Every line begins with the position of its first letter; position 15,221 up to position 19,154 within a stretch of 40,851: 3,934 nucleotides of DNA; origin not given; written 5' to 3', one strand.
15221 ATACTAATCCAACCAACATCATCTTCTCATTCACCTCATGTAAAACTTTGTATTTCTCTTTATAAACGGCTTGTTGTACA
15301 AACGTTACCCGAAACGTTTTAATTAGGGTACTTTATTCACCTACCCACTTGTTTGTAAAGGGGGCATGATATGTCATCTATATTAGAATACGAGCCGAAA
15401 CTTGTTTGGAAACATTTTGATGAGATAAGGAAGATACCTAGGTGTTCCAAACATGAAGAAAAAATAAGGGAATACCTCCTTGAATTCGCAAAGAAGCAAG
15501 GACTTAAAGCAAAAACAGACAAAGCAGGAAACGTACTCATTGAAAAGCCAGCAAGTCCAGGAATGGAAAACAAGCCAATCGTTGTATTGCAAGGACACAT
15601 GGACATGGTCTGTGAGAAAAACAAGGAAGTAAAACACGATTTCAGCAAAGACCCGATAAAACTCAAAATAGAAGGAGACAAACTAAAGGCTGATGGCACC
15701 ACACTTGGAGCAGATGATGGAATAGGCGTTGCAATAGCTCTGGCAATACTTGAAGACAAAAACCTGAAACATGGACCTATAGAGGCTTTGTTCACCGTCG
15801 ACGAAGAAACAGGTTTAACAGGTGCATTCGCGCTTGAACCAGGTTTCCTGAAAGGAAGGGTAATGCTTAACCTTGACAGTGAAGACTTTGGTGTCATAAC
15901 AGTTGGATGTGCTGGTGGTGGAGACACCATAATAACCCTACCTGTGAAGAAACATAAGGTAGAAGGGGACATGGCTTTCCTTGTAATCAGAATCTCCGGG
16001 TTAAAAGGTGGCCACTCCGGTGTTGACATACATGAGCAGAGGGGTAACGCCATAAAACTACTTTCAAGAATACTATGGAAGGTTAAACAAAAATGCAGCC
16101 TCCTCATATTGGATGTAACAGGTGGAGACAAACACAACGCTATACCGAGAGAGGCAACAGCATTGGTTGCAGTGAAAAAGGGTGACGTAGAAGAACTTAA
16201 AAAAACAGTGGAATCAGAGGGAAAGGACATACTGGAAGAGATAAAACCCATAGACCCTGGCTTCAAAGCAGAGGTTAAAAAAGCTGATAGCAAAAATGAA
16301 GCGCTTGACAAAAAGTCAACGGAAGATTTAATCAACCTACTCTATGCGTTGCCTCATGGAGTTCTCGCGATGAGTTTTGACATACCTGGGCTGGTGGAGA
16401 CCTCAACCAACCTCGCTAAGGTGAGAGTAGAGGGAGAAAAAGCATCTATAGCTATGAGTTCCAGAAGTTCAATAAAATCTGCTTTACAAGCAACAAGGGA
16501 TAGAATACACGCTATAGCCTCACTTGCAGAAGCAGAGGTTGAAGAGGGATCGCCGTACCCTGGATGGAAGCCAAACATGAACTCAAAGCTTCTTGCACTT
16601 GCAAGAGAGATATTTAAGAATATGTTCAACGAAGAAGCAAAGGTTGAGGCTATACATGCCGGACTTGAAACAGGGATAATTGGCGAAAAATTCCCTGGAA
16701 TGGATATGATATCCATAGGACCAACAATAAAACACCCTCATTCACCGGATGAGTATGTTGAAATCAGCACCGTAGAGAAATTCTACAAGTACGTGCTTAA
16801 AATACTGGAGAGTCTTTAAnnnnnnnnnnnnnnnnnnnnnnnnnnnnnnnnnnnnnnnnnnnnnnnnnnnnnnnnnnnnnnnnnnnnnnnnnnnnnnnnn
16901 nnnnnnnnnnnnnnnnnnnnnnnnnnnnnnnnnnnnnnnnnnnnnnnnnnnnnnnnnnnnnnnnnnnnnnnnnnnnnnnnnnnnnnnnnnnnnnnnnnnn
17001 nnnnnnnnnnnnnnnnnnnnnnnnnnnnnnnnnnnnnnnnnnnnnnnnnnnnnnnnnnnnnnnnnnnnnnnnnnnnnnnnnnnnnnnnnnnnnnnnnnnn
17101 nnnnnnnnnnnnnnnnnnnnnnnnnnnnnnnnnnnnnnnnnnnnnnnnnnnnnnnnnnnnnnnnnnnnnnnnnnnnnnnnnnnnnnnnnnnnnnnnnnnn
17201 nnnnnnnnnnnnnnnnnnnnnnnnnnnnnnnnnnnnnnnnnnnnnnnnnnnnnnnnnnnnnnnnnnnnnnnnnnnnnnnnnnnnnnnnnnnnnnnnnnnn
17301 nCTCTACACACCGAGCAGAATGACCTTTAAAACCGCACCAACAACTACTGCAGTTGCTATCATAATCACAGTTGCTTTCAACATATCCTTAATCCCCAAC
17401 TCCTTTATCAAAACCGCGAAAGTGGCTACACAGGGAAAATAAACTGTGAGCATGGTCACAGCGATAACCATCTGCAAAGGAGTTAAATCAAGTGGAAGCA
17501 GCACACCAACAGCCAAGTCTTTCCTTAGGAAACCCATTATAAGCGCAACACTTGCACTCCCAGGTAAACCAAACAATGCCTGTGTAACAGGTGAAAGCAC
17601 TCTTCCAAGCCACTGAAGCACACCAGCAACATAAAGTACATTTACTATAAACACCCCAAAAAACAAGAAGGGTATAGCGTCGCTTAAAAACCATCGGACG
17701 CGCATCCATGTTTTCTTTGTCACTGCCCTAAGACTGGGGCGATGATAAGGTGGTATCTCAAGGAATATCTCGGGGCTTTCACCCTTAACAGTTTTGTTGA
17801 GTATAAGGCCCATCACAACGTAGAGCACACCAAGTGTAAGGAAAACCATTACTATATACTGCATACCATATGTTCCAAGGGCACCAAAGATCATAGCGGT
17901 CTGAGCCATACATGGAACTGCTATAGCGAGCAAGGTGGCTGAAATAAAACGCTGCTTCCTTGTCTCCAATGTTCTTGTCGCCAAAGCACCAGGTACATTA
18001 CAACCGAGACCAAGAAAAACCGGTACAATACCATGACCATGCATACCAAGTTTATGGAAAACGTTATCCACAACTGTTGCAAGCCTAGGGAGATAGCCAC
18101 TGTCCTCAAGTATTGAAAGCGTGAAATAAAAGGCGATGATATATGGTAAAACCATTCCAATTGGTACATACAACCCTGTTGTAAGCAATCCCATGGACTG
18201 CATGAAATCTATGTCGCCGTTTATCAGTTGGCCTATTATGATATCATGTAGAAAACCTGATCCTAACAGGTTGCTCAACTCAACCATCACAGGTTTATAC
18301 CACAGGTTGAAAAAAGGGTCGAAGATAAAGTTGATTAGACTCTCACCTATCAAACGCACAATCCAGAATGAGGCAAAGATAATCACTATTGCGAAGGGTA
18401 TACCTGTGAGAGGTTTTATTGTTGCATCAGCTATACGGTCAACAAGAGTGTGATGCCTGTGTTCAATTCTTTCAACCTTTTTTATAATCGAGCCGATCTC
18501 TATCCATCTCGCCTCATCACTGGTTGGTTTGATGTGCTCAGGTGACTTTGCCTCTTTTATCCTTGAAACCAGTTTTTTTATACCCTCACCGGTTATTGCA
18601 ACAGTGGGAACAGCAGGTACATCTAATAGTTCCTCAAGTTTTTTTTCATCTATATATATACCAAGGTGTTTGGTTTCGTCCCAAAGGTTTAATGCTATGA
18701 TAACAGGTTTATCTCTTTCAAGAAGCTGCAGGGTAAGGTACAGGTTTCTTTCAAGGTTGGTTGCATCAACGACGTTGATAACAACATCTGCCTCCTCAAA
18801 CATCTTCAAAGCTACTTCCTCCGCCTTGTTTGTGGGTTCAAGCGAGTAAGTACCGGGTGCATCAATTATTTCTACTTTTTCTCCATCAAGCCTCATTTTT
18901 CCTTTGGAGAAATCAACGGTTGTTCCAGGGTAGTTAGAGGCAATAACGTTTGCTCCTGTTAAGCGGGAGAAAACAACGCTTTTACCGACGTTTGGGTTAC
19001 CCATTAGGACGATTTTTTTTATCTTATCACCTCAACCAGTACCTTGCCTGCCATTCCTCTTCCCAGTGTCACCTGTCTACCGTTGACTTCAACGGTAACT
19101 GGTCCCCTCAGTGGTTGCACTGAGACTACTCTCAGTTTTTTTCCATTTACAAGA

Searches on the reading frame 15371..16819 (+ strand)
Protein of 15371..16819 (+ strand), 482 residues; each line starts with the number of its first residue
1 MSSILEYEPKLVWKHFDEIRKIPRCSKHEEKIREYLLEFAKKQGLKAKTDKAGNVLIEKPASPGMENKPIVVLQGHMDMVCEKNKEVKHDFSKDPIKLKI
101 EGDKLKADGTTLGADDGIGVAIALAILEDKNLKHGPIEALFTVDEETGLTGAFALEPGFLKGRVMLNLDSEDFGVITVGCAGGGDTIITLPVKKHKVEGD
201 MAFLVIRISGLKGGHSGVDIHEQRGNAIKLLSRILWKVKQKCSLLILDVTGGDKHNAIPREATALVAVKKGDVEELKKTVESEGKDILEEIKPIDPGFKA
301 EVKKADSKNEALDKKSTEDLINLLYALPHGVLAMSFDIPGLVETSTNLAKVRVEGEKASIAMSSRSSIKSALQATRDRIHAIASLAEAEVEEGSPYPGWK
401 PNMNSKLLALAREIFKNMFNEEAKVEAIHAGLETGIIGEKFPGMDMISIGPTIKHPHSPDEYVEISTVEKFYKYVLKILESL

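Call 10: search_protein_families(library=pfam, proteins=[window:15371-16819:+], max_evalue=0.00001)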
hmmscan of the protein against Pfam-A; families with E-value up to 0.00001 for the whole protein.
window:15371-16819:+ (482 aa): 2 families
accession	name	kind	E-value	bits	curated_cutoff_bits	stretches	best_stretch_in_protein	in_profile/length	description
PF01546.33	Peptidase_M20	-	9e-20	71.9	24.6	1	73-480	2-205/206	Peptidase family M20/M25/M40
PF07687.19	M20_dimer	-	2.2e-11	44.1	21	1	209-289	4-100/107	Peptidase dimerisation domain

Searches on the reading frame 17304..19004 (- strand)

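Call 10: search_protein_families(library=pfam, proteins=[window:17304-19004:-], max_evalue=0.00001)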
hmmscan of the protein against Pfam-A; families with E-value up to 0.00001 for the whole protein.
window:17304-19004:- (566 aa): 4 families
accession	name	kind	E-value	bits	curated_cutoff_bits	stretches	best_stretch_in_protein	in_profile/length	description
PF02421.24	FeoB_N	-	1.2e-51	174.7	27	1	1-148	6-155/156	Ferrous iron transport protein B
PF07670.19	Gate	-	1.3e-35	122.5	29.6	2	284-378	3-103/104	Nucleoside recognition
PF01926.29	MMR_HSR1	-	3e-21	76.1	21.9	1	1-106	5-112/113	50S ribosome-binding GTPase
PF07664.17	FeoB_C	-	2e-13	50.3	26.6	1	385-435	2-54/54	Ferrous iron transport protein B C terminus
